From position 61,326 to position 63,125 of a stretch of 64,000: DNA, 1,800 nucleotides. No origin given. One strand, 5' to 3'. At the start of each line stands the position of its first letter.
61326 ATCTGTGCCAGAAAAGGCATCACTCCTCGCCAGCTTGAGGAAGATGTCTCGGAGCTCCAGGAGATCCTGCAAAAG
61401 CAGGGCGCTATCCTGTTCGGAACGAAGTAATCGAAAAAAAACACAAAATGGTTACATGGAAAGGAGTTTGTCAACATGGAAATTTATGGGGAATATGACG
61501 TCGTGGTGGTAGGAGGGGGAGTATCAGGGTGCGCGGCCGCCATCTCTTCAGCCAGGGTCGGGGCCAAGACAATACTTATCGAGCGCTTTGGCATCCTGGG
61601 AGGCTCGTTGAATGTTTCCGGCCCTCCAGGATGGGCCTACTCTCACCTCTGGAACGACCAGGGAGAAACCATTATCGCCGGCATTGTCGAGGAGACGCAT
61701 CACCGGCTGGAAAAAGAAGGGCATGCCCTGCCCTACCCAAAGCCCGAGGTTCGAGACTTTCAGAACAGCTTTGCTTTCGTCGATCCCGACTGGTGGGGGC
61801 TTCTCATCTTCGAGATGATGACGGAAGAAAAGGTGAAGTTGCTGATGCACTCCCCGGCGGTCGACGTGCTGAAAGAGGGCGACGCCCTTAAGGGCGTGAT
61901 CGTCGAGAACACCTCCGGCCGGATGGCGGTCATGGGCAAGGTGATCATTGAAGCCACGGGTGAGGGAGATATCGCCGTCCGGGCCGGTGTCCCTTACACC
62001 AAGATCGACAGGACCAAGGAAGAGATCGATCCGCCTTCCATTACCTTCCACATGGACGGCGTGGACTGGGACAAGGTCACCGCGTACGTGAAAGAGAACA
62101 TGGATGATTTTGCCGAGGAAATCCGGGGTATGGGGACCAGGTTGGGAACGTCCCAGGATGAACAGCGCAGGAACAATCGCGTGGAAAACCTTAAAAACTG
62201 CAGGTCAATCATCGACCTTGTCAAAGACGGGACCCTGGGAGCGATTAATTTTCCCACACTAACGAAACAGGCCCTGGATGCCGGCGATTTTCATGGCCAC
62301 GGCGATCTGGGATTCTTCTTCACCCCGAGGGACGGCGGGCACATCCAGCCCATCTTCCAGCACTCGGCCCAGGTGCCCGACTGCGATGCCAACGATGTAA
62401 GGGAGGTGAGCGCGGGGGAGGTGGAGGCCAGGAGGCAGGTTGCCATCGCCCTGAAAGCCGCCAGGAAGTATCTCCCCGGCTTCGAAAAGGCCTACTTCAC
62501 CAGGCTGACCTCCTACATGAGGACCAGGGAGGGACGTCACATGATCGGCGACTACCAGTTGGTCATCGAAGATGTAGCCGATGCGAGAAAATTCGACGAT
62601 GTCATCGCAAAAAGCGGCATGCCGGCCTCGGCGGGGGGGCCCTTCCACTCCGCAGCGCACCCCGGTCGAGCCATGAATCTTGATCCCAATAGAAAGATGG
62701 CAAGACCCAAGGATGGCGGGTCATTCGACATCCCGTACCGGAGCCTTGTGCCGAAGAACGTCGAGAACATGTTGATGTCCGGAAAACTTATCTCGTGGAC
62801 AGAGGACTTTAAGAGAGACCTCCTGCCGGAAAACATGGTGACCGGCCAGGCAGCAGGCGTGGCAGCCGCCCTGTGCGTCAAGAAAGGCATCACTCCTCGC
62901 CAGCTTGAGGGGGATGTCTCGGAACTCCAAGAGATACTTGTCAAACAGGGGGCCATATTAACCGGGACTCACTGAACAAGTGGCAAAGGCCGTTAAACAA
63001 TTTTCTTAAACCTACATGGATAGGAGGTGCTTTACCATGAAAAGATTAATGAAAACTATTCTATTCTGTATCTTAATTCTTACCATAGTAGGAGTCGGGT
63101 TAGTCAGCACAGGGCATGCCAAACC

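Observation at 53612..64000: AOR-led operon with four enzymes embedded between the ABC permeases and their binding protein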

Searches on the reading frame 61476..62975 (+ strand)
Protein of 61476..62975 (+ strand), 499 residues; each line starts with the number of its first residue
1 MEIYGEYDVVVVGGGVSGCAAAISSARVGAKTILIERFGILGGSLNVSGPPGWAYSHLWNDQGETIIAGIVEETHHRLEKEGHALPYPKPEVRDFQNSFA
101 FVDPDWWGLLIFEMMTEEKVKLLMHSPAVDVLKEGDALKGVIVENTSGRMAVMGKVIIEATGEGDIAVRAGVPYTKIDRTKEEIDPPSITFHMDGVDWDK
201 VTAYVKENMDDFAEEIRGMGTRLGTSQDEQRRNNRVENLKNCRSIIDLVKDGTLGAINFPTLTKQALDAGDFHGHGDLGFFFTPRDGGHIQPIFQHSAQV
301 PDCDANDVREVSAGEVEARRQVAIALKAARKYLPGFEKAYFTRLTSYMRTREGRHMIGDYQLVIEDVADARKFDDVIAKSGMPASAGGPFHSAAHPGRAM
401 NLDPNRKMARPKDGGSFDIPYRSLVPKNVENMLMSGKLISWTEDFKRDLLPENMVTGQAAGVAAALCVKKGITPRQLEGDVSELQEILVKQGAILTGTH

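Call 7: search_protein_families(library=pfam, proteins=[window:61476-62975:+])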
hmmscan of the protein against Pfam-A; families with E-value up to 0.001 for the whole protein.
window:61476-62975:+ (499 aa): 7 families
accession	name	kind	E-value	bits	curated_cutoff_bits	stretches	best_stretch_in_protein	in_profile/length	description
PF12831.13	FAD_oxidored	-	6.7e-84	283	27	1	8-488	1-416/416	FAD dependent oxidoreductase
PF00890.30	FAD_binding_2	-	2.9e-08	33.8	20.4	1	8-54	1-47/414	FAD binding domain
PF01266.30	DAO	-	3.7e-07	30.4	27.9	1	8-78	1-74/353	FAD dependent oxidoreductase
PF01134.28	GIDA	-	2e-06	27.6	22.1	1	8-35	1-28/391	Glucose inhibited division protein A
PF03486.20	HI0933_like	-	0.00015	21.7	50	1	8-50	2-44/244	HI0933-like protein Rossmann domain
PF07992.20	Pyr_redox_2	-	0.00022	21.2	26.1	1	7-49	1-39/291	Pyridine nucleotide-disulphide oxidoreductase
PF00070.33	Pyr_redox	-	0.00051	20.9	22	0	9-38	2-31/82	Pyridine nucleotide-disulphide oxidoreductase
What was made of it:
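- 61476..62975 (+): PF12831-type FAD-dependent oxidoreductase, copy 2 (499 aa). It is a tandem paralogue of copy 1 with a gene-conversion tract. PF12831 283 bits (call 7).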

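Call 8: search_protein_families(library=ncbifam, proteins=[window:61476-62975:+])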
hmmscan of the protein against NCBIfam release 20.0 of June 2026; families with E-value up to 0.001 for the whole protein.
window:61476-62975:+ (499 aa): 42 families (the best 25 are shown)
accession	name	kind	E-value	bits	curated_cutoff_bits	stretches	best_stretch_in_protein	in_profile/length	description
TIGR02032.1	GG-red-SF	subfamily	4e-10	39.9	158.8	1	7-205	1-189/297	geranylgeranyl reductase family protein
NF004789.0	PRK06134.1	subfamily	3.6e-09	35.7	747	1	5-73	11-74/581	FAD-dependent oxidoreductase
NF041160.1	DGGPL_Thplmales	equivalog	7e-09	35.1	780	1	6-42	3-39/396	digeranylgeranylglycerophospholipid reductase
NF009476.0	PRK12839.1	equivalog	1.3e-07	30.2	940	1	6-57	8-57/572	FAD-dependent oxidoreductase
NF053717.1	VnlPnlRedVprA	equivalog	4.8e-07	29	600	1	6-47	6-47/481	vinyl phenol reductase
NF041080.1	DGGGPL_reductase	equivalog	4.9e-07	29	580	1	6-173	1-164/447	digeranylgeranylglycerophospholipid reductase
NF009478.0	PRK12844.1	equivalog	7.3e-07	27.9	789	1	5-53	7-55/559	3-ketosteroid-delta-1-dehydrogenase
NF005511.0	PRK07121.1-4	equivalog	9.3e-07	27.6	466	1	5-49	19-62/553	FAD-binding protein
NF005882.1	PRK07843.1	equivalog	1.2e-06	27.3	788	1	6-53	1-48/547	3-oxosteroid 1-dehydrogenase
NF005512.0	PRK07121.1-5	subfamily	3.2e-06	26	812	1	6-53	21-66/489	FAD-binding protein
NF009477.0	PRK12843.1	equivalog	3.4e-06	25.8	758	1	5-53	15-63/578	FAD-dependent oxidoreductase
TIGR01350.1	lipoamide_DH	equivalog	4e-06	25.8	408.8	1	6-44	1-38/461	dihydrolipoyl dehydrogenase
NF053677.1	Desat2ChcC2Cyan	equivalog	4e-06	25.4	900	1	7-56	1-48/558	4-oxocyclohex-2-ene-1-carboxylate 5-dehydrogenase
NF005508.0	PRK07121.1-1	equivalog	4.4e-06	25.5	537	1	5-49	19-63/497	FAD-binding protein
NF005510.0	PRK07121.1-3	subfamily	4.7e-06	25.6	481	1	6-49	22-65/492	FAD-binding protein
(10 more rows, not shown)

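Call 13: find_encoding_contigs(protein=window:61476-62975:+, flank=10000, max_places=4)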
Protein window:61476-62975:+ (499 aa): no gene with exactly this product is on record in the collection.

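Call 37: find_homologous_proteins(query=window:61476-62975:+)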
Query window:61476-62975:+ (499 aa): 3201 proteins with E <= 0.001 among 8000 candidates; the best 120 are listed.
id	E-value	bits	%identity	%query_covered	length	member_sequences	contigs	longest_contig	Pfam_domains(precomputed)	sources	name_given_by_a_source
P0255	0.0e+0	1092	94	100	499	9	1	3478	PF01266.31,PF00890.31,PF01134.29,PF12831.14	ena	-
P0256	1.6e-296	1002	88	100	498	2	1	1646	PF01266.31,PF00890.31,PF03486.21,PF01134.29,PF12831.14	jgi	jgi:hypothetical protein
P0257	7.0e-282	954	83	100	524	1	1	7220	PF01266.31,PF13450.13,PF00890.31,PF01134.29,PF12831.14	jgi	jgi:hypothetical protein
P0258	1.5e-272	923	81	100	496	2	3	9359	PF01266.31,PF00890.31,PF00070.34,PF01134.29,PF12831.14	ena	-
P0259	1.3e-271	920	81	100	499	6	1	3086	PF01266.31,PF00890.31,PF03486.21,PF01134.29,PF12831.14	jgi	jgi:hypothetical protein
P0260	3.7e-268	909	79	100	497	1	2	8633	PF01266.31,PF00890.31,PF01134.29,PF12831.14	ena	-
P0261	1.0e-264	897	77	100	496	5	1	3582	PF01266.31,PF00890.31,PF01134.29,PF12831.14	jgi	jgi:hypothetical protein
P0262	1.6e-264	897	78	100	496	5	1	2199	PF01266.31,PF00890.31,PF00070.34,PF01134.29,PF12831.14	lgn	-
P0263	1.8e-264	896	78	100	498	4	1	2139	PF01266.31,PF13450.13,PF00890.31,PF00070.34,PF01134.29,PF12831.14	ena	-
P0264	5.9e-263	891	77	100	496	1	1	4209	PF01266.31,PF13450.13,PF00890.31,PF01134.29,PF12831.14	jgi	jgi:hypothetical protein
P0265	1.0e-262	891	79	100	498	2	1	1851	PF01266.31,PF00890.31,PF07992.21,PF01134.29,PF12831.14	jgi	jgi:hypothetical protein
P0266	2.3e-262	889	78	100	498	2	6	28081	PF01266.31,PF00890.31,PF07992.21,PF00070.34,PF01134.29,PF12831.14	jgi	-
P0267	3.7e-261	885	76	95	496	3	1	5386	PF01266.31,PF13450.13,PF00890.31,PF00070.34,PF03486.21,PF01134.29,PF12831.14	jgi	jgi:hypothetical protein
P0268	2.8e-260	883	77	100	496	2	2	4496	PF00890.31,PF01134.29,PF12831.14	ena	-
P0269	5.0e-260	882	77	100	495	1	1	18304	PF00890.31,PF03486.21,PF01134.29,PF12831.14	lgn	-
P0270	1.6e-259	880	76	100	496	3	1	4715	PF01266.31,PF00890.31,PF01134.29,PF12831.14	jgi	jgi:hypothetical protein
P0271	3.6e-259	879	77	100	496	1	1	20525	PF01266.31,PF00890.31,PF01134.29,PF12831.14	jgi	jgi:hypothetical protein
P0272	3.7e-259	879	77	100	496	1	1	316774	PF01266.31,PF00890.31,PF01134.29,PF12831.14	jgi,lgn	jgi:hypothetical protein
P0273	4.7e-259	878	75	94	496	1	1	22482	PF01266.31,PF13450.13,PF00890.31,PF07992.21,PF01134.29,PF12831.14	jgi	jgi:hypothetical protein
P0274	7.9e-259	878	77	100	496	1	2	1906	PF01266.31,PF13450.13,PF00890.31,PF00070.34,PF01134.29,PF12831.14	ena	-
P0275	9.4e-259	878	77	100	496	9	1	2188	PF01266.31,PF13450.13,PF00890.31,PF07992.21,PF03486.21,PF01134.29,PF12831.14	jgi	jgi:hypothetical protein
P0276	2.0e-257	873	76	100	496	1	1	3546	PF01266.31,PF13450.13,PF00890.31,PF07992.21,PF03486.21,PF01134.29,PF12831.14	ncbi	-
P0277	1.8e-256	870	75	100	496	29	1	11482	PF01134.29,PF12831.14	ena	-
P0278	8.0e-255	865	76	100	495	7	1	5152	PF01266.31,PF00890.31,PF00070.34,PF03486.21,PF01134.29,PF12831.14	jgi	jgi:hypothetical protein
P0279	3.5e-254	862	76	100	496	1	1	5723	PF01266.31,PF00890.31,PF07992.21,PF01134.29,PF12831.14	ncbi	-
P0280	9.2e-254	861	73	96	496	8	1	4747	PF01266.31,PF00890.31,PF07992.21,PF00070.34,PF01134.29,PF12831.14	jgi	jgi:hypothetical protein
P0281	1.9e-252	857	75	100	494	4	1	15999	PF01266.31,PF00890.31,PF07992.21,PF01134.29,PF12831.14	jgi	jgi:hypothetical protein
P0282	2.6e-252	856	75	100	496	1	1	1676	PF01266.31,PF00890.31,PF07992.21,PF00070.34,PF01134.29,PF12831.14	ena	-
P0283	4.0e-252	856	74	100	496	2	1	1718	PF01266.31,PF00890.31,PF07992.21,PF01134.29,PF12831.14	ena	-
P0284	2.6e-251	853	74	100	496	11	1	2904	PF01266.31,PF13450.13,PF00890.31,PF07992.21,PF03486.21,PF01134.29,PF12831.14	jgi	-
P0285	7.4e-250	848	74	100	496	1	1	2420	PF01266.31,PF00890.31,PF07992.21,PF03486.21,PF01134.29,PF12831.14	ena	-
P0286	1.9e-249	847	73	100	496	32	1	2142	PF01266.31,PF13450.13,PF00890.31,PF07992.21,PF00070.34,PF03486.21,PF01134.29,PF12831.14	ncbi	-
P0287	3.3e-249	846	74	100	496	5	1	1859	PF01266.31,PF00890.31,PF07992.21,PF01134.29,PF12831.14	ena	-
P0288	7.3e-248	842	73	100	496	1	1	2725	PF01266.31,PF00890.31,PF07992.21,PF03486.21,PF01134.29,PF12831.14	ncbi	-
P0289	1.7e-246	837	73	100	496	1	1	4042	PF01266.31,PF00890.31,PF00070.34,PF01134.29,PF12831.14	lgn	-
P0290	1.9e-246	837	72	100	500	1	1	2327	PF00890.31,PF07992.21,PF03486.21,PF01134.29,PF12831.14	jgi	jgi:hypothetical protein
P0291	7.4e-246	835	74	99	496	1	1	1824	PF01266.31,PF00890.31,PF07992.21,PF03486.21,PF01134.29,PF12831.14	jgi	jgi:hypothetical protein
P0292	8.2e-246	835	73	100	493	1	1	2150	PF01266.31,PF00890.31,PF01134.29,PF12831.14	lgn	-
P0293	1.0e-245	835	71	100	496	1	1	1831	PF00890.31,PF07992.21,PF01134.29,PF12831.14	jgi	jgi:hypothetical protein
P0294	2.5e-244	830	72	100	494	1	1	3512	PF01266.31,PF00890.31,PF01134.29,PF12831.14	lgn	-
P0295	1.9e-242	824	73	100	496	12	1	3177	PF01266.31,PF01134.29,PF12831.14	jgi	jgi:hypothetical protein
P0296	6.3e-239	812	72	100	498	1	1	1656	PF01266.31,PF13450.13,PF00890.31,PF07992.21,PF03486.21,PF01134.29,PF12831.14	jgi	jgi:hypothetical protein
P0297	4.9e-238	809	72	96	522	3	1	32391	PF01266.31,PF00890.31,PF07992.21,PF00070.34,PF01134.29,PF12831.14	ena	-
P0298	5.7e-238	809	72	99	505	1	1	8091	PF01266.31,PF13450.13,PF00890.31,PF01134.29,PF12831.14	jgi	jgi:hypothetical protein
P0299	1.7e-237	807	72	96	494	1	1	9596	PF01266.31,PF13450.13,PF00890.31,PF07992.21,PF00070.34,PF03486.21,PF01134.29,PF12831.14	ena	-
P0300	9.3e-237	805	73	99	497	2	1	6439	PF01266.31,PF00890.31,PF07992.21,PF03486.21,PF01134.29,PF12831.14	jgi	jgi:hypothetical protein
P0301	9.9e-237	805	70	100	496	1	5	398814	PF01266.31,PF00890.31,PF03486.21,PF01134.29,PF12831.14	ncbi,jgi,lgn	jgi:hypothetical protein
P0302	7.0e-233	792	70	100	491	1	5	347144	PF01266.31,PF13450.13,PF00890.31,PF07992.21,PF00070.34,PF03486.21,PF01134.29,PF12831.14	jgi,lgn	jgi:hypothetical protein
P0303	7.9e-233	792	70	100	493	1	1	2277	PF01266.31,PF13450.13,PF00890.31,PF07992.21,PF01134.29,PF12831.14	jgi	jgi:hypothetical protein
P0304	4.2e-231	786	70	96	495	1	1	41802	PF01266.31,PF00890.31,PF07992.21,PF00070.34,PF01134.29,PF12831.14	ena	-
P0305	2.3e-229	781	69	100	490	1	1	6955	PF01266.31,PF13450.13,PF00890.31,PF07992.21,PF00070.34,PF03486.21,PF01134.29,PF12831.14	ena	-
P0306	1.1e-228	778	70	100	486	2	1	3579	PF01266.31,PF00890.31,PF00070.34,PF03486.21,PF01134.29,PF12831.14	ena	-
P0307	1.1e-228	778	69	96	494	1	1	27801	PF01266.31,PF00890.31,PF07992.21,PF00070.34,PF01134.29,PF12831.14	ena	-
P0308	1.8e-225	768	69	99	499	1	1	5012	PF01266.31,PF00890.31,PF07992.21,PF03486.21,PF01134.29,PF12831.14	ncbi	ncbi:MAG: FAD-dependent oxidoreductase [Candidatus Bathyarchaeia archaeon]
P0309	1.9e-225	768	68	100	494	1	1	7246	PF01266.31,PF13450.13,PF00890.31,PF07992.21,PF00070.34,PF03486.21,PF01134.29,PF12831.14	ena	-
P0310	2.4e-225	767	69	100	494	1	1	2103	PF01266.31,PF13450.13,PF00890.31,PF07992.21,PF00070.34,PF03486.21,PF01134.29,PF12831.14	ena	-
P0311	7.4e-219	746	71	92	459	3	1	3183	PF12831.14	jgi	jgi:hypothetical protein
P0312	7.4e-218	743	67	100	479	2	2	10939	PF01266.31,PF13450.13,PF00890.31,PF07992.21,PF03486.21,PF01134.29,PF12831.14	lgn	-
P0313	2.4e-216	738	67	100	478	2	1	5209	PF13450.13,PF00890.31,PF07992.21,PF00070.34,PF01134.29,PF12831.14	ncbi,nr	ncbi:MAG: FAD-dependent oxidoreductase [Peptococcaceae bacterium]|nr:FAD-dependent oxidoreductase [P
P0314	3.2e-216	737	66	100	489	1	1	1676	PF01946.24,PF01266.31,PF13450.13,PF00890.31,PF07992.21,PF00070.34,PF03486.21,PF01134.29,PF12831.14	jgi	jgi:hypothetical protein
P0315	4.2e-215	734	64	94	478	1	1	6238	PF01266.31,PF13450.13,PF00890.31,PF00070.34,PF03486.21,PF01134.29,PF12831.14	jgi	jgi:hypothetical protein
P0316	7.7e-215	733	66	100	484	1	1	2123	PF01266.31,PF00890.31,PF07992.21,PF03486.21,PF12831.14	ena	-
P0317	1.5e-214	732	66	100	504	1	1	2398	PF01266.31,PF13450.13,PF00890.31,PF03486.21,PF12831.14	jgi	jgi:hypothetical protein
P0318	1.4e-208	712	65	99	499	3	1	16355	PF00890.31,PF03486.21,PF01134.29,PF12831.14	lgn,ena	-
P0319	8.9e-206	703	64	100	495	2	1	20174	PF00890.31,PF01134.29,PF12831.14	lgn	-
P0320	1.3e-204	699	64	100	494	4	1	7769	PF01266.31,PF13450.13,PF00890.31,PF03486.21,PF12831.14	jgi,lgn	jgi:hypothetical protein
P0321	4.4e-203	694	63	99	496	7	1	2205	PF01946.24,PF01266.31,PF13450.13,PF00890.31,PF07992.21,PF03486.21,PF01134.29,PF12831.14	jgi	-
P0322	1.0e-201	689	62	97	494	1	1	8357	PF13450.13,PF00890.31,PF03486.21,PF12831.14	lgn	-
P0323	1.5e-201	689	62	97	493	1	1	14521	PF13450.13,PF00890.31,PF03486.21,PF01134.29,PF12831.14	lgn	-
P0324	4.3e-201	687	64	100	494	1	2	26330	PF00890.31,PF12831.14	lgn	-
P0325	1.6e-199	682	63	100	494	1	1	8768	PF01946.24,PF01266.31,PF13450.13,PF00890.31,PF07992.21,PF03486.21,PF12831.14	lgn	-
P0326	6.0e-199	680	61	97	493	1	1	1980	PF13450.13,PF00890.31,PF07992.21,PF03486.21,PF01134.29,PF12831.14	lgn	-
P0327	1.0e-198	680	60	100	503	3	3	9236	PF01266.31,PF00890.31,PF03486.21,PF12831.14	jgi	-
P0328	1.6e-198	679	61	97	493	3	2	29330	PF13450.13,PF00890.31,PF07992.21,PF03486.21,PF01134.29,PF12831.14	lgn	-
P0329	9.2e-198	676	62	95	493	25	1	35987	PF00890.31,PF03486.21,PF01134.29,PF12831.14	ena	-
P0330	3.0e-197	675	63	100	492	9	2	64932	PF01266.31,PF13450.13,PF00890.31,PF00070.34,PF03486.21,PF12831.14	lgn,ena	-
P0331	2.2e-196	672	63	100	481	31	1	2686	PF00890.31,PF01134.29,PF12831.14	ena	-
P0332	5.0e-196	671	61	95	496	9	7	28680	PF01946.24,PF01266.31,PF13450.13,PF00890.31,PF07992.21,PF03486.21,PF01134.29,PF12831.14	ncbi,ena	-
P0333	7.8e-196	670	61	96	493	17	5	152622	PF13450.13,PF00890.31,PF03486.21,PF01134.29,PF12831.14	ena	-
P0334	1.1e-195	669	62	100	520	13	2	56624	PF00890.31,PF12831.14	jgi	jgi:hypothetical protein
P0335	6.5e-195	667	62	94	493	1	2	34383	PF13450.13,PF00890.31,PF03486.21,PF01134.29,PF12831.14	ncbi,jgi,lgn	ncbi:MAG: FAD-dependent oxidoreductase [Oscillospiraceae bacterium]|jgi:hypothetical protein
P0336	6.5e-195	667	62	100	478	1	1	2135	PF00890.31,PF01134.29,PF12831.14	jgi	jgi:hypothetical protein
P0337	3.6e-194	664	61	100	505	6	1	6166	PF00890.31,PF07992.21,PF03486.21,PF01134.29,PF12831.14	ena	-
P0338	9.6e-194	663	62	100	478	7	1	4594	PF00890.31,PF03486.21,PF12831.14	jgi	-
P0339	1.8e-193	662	60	100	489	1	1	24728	PF01946.24,PF01266.31,PF00890.31,PF07992.21,PF00070.34,PF03486.21,PF01134.29,PF12831.14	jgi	jgi:hypothetical protein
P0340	2.9e-193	662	60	94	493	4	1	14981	PF01946.24,PF13450.13,PF00890.31,PF07992.21,PF03486.21,PF01134.29,PF12831.14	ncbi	-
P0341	2.9e-193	661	59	99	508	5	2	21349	PF01266.31,PF00890.31,PF03486.21,PF01134.29,PF12831.14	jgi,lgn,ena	jgi:hypothetical protein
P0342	3.1e-193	661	60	94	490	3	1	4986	PF13450.13,PF00890.31,PF03486.21,PF01134.29,PF12831.14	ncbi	-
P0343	3.3e-193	661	62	100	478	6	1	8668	PF00890.31,PF07992.21,PF01134.29,PF12831.14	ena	-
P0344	1.1e-192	660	62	100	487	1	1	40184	PF01266.31,PF00890.31,PF07992.21,PF03486.21,PF01134.29,PF12831.14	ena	-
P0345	1.1e-192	660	60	94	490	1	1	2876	PF13450.13,PF00890.31,PF07992.21,PF03486.21,PF01134.29,PF12831.14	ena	-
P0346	1.6e-192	659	77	74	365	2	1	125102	PF01266.31,PF00890.31,PF00070.34,PF01134.29,PF12831.14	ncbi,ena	-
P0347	2.3e-192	659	60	99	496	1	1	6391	PF01266.31,PF00890.31,PF07992.21,PF00070.34,PF03486.21,PF01134.29,PF12831.14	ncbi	ncbi:MAG: FAD-dependent oxidoreductase [Candidatus Bathyarchaeia archaeon]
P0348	5.4e-192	657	61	99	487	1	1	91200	PF00890.31,PF01134.29,PF12831.14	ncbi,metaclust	ncbi:MAG: hypothetical protein A2162_08765, partial [Deltaproteobacteria bacterium RBG_13_52_11b]|me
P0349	7.9e-192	657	61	100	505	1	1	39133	PF01946.24,PF00890.31,PF07992.21,PF00070.34,PF01134.29,PF12831.14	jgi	jgi:ribulose 1,5-bisphosphate synthetase/thiazole synthase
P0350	1.6e-191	656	62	100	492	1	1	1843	PF01266.31,PF13450.13,PF00890.31,PF03486.21,PF01134.29,PF12831.14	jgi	jgi:ribulose 1,5-bisphosphate synthetase/thiazole synthase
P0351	3.7e-191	655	59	94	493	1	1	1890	PF00890.31,PF07992.21,PF03486.21,PF01134.29,PF12831.14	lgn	-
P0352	5.0e-191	654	61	94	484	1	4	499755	PF01266.31,PF00890.31,PF07992.21,PF00070.34,PF03486.21,PF01134.29,PF12831.14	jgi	jgi:hypothetical protein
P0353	7.5e-191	654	60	100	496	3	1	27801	PF01946.24,PF00890.31,PF07992.21,PF03486.21,PF01134.29,PF12831.14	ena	-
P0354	3.3e-190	651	61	100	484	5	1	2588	PF01946.24,PF00890.31,PF00070.34,PF03486.21,PF01134.29,PF12831.14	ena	-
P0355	4.3e-190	651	60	99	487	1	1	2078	PF00890.31,PF07992.21,PF03486.21,PF01134.29,PF12831.14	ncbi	-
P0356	4.6e-190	651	61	100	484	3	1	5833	PF01946.24,PF00890.31,PF00070.34,PF03486.21,PF01134.29,PF12831.14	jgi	jgi:hypothetical protein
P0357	5.6e-190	651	61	100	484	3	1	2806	PF01266.31,PF00890.31,PF07992.21,PF00070.34,PF01134.29,PF12831.14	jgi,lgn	jgi:hypothetical protein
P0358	6.3e-190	650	59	100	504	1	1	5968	PF00890.31,PF01134.29,PF12831.14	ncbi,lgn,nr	ncbi:MAG: FAD-dependent oxidoreductase [Lachnospiraceae bacterium]|nr:FAD-dependent oxidoreductase [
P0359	8.2e-190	650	60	100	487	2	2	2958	PF01946.24,PF01266.31,PF00890.31,PF07992.21,PF03486.21,PF01134.29,PF12831.14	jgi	-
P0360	8.5e-190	650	60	100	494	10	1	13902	PF13450.13,PF00890.31,PF03486.21,PF01134.29,PF12831.14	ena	-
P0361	2.0e-189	649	61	100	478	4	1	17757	PF01266.31,PF00890.31,PF03486.21,PF01134.29,PF12831.14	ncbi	-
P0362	5.6e-189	647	61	100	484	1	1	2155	PF01946.24,PF00890.31,PF07992.21,PF00070.34,PF03486.21,PF01134.29,PF12831.14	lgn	-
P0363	1.1e-188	646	61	100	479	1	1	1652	PF00890.31,PF03486.21,PF01134.29,PF12831.14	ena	-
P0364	1.8e-188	646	60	99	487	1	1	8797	PF01946.24,PF01266.31,PF00890.31,PF07992.21,PF00070.34,PF03486.21,PF01134.29,PF12831.14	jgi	jgi:hypothetical protein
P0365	2.3e-188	645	60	100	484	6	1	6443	PF01946.24,PF00890.31,PF07992.21,PF01134.29,PF12831.14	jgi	jgi:hypothetical protein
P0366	2.8e-188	645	59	100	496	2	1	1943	PF01946.24,PF01266.31,PF13450.13,PF00890.31,PF03486.21,PF01134.29,PF12831.14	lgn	-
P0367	3.2e-188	645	61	100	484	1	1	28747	PF01946.24,PF01266.31,PF00890.31,PF07992.21,PF01134.29,PF12831.14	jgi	jgi:hypothetical protein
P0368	4.4e-188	644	58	100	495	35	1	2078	PF01266.31,PF13450.13,PF00890.31,PF03486.21,PF01134.29,PF12831.14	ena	-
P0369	5.5e-188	644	60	100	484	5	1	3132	PF01946.24,PF01266.31,PF13450.13,PF00890.31,PF07992.21,PF00070.34,PF03486.21,PF12831.14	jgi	-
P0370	5.7e-188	644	61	100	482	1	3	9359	PF00890.31,PF07992.21,PF00070.34,PF03486.21,PF01134.29,PF12831.14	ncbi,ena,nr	ncbi:MAG TPA: FAD-dependent oxidoreductase [Dehalococcoidales bacterium]|nr:FAD-dependent oxidoreduc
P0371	1.2e-187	643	61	100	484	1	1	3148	PF01266.31,PF00890.31,PF07992.21,PF01134.29,PF12831.14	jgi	-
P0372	2.7e-186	639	59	100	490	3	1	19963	PF13450.13,PF00890.31,PF07992.21,PF03486.21,PF12831.14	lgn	-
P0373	3.0e-186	638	58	100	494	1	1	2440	PF01266.31,PF00890.31,PF07992.21,PF00070.34,PF03486.21,PF01134.29,PF12831.14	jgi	jgi:hypothetical protein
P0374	9.7e-186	637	59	100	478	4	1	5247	PF01266.31,PF00890.31,PF07992.21,PF03486.21,PF01134.29,PF12831.14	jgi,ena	-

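Call 49: predict_structure(alignment_id=A1)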
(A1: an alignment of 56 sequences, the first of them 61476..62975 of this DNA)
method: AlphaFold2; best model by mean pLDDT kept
length: 499 residues; sequences in the alignment: 56
mean_pLDDT: 90.9   pTM: 0.93
mean pLDDT of the five models: 90.9, 90.6, 90.3, 89.6, 88.0
residues with pLDDT >= 90: 358; 70-90: 120; 50-70: 14; < 50: 7
segments of 3 or more residues with pLDDT < 50: 50-52, 218-221
pLDDT, mean of each block of 10 residues (from residue 1): 95 93 98 92 76 77 96 97 95 90 92 97 94 94 93 95 81 89 89 96 95 61 68 89 96 91 97 94 91 93 88 95 98 98 87 85 95 97 85 87 84 94 95 87 84 95 98 97 99 95
secondary structure, 60 per line:
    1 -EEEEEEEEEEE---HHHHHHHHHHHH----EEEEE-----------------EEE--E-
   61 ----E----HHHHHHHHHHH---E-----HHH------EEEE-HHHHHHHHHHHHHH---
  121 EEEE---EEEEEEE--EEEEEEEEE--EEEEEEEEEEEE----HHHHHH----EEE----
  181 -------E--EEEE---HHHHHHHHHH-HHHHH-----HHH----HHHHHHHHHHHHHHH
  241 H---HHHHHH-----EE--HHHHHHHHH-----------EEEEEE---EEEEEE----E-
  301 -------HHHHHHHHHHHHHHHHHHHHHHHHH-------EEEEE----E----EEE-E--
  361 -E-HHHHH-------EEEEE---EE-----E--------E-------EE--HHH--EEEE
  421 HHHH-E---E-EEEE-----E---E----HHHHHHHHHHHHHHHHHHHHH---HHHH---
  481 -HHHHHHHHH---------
elements in order: E2-12 H16-27 E32-36 E54-56 H70-80 E99-102 H104-117 E121-124 E128-134 E137-145 E148-159 H164-169 E174-176 E191-194 H198-207 H209-213 H226-241 H245-250 H260-268 E280-285 E289-294 H308-332 E340-344 E354-356 H364-368 E376-380 E417-420 H421-424 E432-435 H450-470 H474-477 H482-490
